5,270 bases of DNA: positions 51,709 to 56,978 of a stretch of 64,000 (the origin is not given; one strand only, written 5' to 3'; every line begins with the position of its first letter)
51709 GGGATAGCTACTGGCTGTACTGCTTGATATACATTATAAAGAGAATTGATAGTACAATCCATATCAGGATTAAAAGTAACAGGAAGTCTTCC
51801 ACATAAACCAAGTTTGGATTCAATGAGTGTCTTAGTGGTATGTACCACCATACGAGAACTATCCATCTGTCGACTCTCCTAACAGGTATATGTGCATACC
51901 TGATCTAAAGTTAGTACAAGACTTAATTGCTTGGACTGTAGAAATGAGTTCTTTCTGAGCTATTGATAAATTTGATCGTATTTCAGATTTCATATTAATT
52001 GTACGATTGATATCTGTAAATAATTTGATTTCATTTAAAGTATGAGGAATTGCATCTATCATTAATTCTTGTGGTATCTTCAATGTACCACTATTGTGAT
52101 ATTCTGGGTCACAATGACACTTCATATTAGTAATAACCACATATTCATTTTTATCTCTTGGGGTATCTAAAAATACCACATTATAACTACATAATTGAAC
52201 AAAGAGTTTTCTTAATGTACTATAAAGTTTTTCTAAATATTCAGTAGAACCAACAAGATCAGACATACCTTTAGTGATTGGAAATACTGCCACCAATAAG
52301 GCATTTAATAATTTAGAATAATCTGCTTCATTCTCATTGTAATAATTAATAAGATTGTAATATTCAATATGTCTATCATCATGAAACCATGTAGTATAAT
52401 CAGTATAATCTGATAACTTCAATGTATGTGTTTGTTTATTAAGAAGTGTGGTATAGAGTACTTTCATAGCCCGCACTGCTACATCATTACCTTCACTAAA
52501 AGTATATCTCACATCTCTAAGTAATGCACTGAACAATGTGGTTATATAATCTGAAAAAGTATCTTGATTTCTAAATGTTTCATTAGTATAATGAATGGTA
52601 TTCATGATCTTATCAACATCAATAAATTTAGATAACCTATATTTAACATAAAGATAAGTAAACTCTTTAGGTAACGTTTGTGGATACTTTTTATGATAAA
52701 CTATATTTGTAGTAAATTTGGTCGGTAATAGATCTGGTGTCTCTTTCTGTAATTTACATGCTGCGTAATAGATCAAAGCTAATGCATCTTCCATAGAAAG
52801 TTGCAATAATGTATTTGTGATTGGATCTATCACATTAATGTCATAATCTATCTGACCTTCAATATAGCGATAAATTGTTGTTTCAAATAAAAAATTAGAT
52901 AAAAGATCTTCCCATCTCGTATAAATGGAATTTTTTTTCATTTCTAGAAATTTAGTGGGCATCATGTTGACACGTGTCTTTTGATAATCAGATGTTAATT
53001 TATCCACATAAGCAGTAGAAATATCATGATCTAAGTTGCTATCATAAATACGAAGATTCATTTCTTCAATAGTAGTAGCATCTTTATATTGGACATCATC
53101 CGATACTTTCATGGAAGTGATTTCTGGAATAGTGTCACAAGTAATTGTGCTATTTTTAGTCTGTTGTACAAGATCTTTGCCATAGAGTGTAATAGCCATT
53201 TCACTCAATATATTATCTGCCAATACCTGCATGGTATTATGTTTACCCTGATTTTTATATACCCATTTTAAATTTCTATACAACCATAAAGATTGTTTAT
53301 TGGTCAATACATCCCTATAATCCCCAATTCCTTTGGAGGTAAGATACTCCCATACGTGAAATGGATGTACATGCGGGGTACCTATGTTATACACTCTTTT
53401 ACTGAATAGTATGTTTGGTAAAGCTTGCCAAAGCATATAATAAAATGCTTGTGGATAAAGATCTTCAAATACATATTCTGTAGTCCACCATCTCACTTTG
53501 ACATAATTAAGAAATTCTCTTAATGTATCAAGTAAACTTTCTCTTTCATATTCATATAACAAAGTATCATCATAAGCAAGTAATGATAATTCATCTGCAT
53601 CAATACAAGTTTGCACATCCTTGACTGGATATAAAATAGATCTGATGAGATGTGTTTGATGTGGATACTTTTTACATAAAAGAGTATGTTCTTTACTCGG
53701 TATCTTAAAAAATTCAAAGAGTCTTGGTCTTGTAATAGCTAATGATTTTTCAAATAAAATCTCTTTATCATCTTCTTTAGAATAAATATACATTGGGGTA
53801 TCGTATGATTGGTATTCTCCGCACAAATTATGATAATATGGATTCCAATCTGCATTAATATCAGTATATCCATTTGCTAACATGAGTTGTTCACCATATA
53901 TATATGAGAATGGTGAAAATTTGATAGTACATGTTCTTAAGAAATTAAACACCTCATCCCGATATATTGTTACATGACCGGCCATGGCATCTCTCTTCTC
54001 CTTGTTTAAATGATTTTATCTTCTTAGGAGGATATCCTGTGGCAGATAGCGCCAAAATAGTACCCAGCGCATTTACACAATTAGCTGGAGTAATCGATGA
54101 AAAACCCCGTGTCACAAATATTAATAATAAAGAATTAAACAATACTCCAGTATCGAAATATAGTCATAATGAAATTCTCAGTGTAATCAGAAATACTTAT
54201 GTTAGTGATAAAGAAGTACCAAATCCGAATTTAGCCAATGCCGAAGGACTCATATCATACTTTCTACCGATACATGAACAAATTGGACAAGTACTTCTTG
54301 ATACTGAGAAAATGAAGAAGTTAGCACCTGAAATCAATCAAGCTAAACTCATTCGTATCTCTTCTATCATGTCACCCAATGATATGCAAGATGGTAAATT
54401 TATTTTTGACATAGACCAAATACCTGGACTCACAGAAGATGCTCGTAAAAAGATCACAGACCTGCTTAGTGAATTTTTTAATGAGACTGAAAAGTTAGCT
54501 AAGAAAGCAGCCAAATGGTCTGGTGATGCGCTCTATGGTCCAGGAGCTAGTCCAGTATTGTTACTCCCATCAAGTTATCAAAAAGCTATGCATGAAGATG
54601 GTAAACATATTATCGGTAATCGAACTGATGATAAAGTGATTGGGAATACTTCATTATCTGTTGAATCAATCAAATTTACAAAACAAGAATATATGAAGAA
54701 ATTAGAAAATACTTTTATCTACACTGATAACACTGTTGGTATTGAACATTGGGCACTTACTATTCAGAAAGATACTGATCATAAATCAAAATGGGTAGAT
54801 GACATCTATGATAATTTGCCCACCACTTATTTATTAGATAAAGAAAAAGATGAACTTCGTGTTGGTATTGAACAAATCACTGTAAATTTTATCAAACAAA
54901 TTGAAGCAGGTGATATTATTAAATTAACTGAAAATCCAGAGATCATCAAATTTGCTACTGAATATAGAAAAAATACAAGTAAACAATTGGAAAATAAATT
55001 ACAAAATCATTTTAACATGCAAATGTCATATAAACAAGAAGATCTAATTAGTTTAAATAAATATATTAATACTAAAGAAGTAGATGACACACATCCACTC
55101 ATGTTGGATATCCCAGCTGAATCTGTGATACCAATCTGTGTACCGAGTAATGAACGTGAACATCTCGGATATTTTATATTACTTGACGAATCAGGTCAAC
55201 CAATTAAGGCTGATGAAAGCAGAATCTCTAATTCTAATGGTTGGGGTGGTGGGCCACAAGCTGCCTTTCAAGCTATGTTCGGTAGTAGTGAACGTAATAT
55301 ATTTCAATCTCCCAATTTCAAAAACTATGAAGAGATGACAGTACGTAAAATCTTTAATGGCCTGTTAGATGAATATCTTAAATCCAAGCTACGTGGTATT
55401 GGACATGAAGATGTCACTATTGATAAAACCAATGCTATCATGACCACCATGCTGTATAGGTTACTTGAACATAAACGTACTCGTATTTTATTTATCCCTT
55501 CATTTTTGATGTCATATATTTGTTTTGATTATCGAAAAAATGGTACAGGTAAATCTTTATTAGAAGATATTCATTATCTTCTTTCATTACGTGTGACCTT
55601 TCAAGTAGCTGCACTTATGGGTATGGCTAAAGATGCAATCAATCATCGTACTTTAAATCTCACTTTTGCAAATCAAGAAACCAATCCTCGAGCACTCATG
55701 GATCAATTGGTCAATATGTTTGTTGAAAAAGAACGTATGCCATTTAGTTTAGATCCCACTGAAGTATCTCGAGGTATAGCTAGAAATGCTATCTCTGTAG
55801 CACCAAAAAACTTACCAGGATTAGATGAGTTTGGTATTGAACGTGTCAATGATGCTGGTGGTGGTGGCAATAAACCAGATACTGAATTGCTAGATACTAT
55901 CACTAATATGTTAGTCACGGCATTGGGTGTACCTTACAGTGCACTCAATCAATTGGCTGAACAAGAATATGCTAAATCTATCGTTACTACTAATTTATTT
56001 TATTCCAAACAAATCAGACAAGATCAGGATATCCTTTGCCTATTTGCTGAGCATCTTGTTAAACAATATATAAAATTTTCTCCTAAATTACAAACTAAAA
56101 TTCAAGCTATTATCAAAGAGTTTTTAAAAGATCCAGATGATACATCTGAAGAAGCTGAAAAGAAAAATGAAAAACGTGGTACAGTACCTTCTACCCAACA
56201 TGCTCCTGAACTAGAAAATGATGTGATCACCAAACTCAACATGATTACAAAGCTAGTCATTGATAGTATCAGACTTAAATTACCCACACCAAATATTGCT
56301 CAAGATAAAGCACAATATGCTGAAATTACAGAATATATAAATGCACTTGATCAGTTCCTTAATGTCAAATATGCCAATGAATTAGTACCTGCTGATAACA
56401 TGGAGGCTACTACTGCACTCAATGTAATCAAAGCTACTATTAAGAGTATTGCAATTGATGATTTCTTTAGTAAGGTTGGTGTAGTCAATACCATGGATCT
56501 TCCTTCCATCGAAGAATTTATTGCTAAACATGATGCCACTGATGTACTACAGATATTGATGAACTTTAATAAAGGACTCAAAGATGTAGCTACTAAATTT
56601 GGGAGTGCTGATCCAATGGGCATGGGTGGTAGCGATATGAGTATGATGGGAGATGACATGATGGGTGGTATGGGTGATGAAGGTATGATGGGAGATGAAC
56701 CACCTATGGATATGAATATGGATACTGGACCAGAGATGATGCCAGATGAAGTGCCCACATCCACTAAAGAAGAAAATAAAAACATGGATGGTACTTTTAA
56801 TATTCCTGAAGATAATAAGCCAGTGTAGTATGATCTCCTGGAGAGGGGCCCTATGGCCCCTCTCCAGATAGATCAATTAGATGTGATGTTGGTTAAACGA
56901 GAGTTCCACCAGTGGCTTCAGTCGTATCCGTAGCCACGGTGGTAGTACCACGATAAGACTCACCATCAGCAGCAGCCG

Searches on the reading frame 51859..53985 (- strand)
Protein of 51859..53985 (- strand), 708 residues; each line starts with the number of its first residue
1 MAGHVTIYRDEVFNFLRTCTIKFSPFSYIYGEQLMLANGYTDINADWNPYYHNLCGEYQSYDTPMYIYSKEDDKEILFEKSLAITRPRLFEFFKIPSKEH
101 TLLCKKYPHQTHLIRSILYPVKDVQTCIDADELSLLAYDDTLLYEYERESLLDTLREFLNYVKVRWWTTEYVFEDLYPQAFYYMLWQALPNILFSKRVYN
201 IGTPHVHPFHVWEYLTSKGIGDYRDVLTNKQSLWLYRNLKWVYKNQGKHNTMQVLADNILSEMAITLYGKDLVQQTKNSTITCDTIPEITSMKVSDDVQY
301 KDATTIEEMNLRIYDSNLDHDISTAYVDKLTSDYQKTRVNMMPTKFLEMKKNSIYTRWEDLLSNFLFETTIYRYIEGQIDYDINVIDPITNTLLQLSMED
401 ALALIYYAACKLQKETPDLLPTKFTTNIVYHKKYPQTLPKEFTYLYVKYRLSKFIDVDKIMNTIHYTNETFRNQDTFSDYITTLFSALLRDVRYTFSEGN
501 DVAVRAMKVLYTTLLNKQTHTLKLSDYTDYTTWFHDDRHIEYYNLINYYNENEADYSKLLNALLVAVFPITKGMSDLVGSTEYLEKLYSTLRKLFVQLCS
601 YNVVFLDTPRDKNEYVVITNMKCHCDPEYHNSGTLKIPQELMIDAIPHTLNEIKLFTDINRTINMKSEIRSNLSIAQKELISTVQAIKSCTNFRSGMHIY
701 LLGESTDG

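Call 102: search_protein_families(library=phrogs, proteins=[window:51859-53985:-], max_evalue=0.00001)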
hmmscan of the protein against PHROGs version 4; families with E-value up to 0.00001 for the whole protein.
window:51859-53985:- (708 aa): 1 family
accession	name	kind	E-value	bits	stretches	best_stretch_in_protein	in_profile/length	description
phrog_3222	-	unknown function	1.3e-74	252.9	1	6-682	7-674/711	-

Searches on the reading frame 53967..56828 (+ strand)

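Call 102: search_protein_families(library=phrogs, proteins=[window:53967-56828:+], max_evalue=0.00001)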
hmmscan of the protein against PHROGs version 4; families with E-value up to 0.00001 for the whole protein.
window:53967-56828:+ (953 aa): 1 family
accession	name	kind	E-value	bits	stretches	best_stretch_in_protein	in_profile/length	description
phrog_3004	-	head and packaging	1.2e-90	306.2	1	101-939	59-907/931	virion structural protein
